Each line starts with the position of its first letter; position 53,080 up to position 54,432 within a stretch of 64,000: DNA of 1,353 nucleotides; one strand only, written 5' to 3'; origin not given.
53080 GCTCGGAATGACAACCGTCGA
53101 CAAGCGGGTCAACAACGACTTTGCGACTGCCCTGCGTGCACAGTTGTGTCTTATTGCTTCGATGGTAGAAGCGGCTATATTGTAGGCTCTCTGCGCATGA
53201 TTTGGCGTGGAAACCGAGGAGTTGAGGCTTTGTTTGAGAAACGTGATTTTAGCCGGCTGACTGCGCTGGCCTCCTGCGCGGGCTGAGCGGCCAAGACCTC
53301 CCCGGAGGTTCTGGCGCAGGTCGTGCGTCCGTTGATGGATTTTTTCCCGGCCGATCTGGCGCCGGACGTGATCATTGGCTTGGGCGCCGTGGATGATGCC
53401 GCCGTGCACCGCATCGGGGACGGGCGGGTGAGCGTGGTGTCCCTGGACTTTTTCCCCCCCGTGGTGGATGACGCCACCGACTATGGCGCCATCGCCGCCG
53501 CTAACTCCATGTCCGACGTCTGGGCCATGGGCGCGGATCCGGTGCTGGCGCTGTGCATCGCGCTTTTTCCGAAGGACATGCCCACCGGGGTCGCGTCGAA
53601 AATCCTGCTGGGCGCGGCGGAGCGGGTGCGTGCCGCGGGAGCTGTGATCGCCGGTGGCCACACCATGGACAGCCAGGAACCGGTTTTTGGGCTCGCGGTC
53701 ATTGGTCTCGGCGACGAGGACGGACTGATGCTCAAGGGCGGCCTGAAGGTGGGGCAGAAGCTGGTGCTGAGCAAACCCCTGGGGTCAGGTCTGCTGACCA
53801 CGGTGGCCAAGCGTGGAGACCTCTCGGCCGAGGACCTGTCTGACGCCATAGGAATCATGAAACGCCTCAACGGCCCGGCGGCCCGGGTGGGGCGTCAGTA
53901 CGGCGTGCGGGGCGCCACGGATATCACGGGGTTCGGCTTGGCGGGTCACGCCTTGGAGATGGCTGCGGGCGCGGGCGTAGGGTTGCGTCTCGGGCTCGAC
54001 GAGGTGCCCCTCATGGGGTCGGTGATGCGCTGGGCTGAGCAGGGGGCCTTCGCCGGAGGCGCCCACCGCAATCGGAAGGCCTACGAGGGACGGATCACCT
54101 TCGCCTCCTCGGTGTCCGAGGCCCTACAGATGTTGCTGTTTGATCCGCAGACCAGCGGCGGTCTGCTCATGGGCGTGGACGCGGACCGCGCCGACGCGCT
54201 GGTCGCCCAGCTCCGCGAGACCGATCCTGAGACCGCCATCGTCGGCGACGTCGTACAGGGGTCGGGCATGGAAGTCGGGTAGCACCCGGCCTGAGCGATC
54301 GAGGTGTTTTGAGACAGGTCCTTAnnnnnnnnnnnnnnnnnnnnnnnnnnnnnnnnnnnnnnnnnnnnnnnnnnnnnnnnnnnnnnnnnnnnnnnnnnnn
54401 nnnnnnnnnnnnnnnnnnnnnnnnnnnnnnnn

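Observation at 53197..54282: selD is a selenoprotein: in-frame UGA aligned with the catalytic Cys/Sec, plus a downstream hairpin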

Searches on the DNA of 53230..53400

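Call 17: search_rna_families(source=window, start=53230, end=53400, threshold=evalue, max_evalue=10, show_alignments=3)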
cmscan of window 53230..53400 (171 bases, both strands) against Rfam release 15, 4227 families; matches with E-value up to 10: 2.
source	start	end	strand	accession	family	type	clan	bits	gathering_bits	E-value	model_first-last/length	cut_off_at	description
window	53374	53385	-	RF02219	ZNRD1-AS1_2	Gene; lncRNA;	-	10.7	60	2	65-76/76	no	ZNRD1 antisense RNA 1 conserved region 2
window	53234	53289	+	RF01955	NEAT1_1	Gene; lncRNA;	-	10.7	50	6.1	63-122/122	no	Nuclear enriched abundant transcript 1 conserved region 1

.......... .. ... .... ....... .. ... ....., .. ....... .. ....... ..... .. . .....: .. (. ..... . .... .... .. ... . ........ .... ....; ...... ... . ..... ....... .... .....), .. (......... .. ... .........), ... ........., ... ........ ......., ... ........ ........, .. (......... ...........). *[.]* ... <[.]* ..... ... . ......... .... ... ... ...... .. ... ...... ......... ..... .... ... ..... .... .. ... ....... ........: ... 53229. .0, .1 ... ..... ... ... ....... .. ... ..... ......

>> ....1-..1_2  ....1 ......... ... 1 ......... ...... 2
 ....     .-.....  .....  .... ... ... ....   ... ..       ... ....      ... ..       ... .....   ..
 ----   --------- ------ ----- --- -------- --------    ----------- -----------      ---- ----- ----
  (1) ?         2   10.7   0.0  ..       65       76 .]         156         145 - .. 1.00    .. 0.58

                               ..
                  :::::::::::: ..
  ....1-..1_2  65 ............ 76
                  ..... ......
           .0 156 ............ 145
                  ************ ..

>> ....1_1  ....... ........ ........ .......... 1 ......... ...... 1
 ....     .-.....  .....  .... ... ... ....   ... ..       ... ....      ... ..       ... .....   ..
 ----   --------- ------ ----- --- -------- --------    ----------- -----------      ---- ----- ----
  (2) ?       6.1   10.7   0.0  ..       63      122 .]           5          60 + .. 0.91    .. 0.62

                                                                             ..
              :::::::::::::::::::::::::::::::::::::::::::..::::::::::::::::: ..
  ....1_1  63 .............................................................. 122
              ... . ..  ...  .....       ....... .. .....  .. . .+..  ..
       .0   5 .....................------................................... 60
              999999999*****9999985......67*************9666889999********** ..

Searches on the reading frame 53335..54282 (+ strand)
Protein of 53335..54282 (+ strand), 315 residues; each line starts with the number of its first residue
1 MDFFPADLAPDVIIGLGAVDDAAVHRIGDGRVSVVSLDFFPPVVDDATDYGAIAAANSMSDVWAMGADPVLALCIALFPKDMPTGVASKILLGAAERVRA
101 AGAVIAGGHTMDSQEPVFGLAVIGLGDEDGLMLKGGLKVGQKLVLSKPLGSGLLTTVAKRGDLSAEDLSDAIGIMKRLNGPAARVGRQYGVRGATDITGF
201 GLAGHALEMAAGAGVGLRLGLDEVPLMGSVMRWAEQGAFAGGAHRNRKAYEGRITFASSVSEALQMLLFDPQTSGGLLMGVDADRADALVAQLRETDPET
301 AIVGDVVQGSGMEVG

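Call 29: find_encoding_contigs(protein=window:53335-54282:+, flank=10000, max_places=6)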
Protein window:53335-54282:+ (315 aa): 1 contig read that carries it; 1 place shown.
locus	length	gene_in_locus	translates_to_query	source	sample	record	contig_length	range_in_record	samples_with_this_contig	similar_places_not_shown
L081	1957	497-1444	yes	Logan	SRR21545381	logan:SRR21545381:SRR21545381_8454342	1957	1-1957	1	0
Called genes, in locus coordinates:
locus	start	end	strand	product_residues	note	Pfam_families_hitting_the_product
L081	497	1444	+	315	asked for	PF00586:AIRS, PF02769:AIRS_C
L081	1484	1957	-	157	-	?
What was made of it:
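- On SelD / selenide, water dikinase (TIGR00476, NF002098): PF00586 and PF02769 are on record for the exact window product (call 29).
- On Bacterial selenoprotein gene (Sec-UGA plus SECIS): The rest of the genome is not available; the exact protein was found only on a 1.9-kb contig (call 29).
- Tried and rejected: Looking up the window's own SelD product returned only a 1.9-kb contig, so the rest of the genome could not be reached (call 29).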
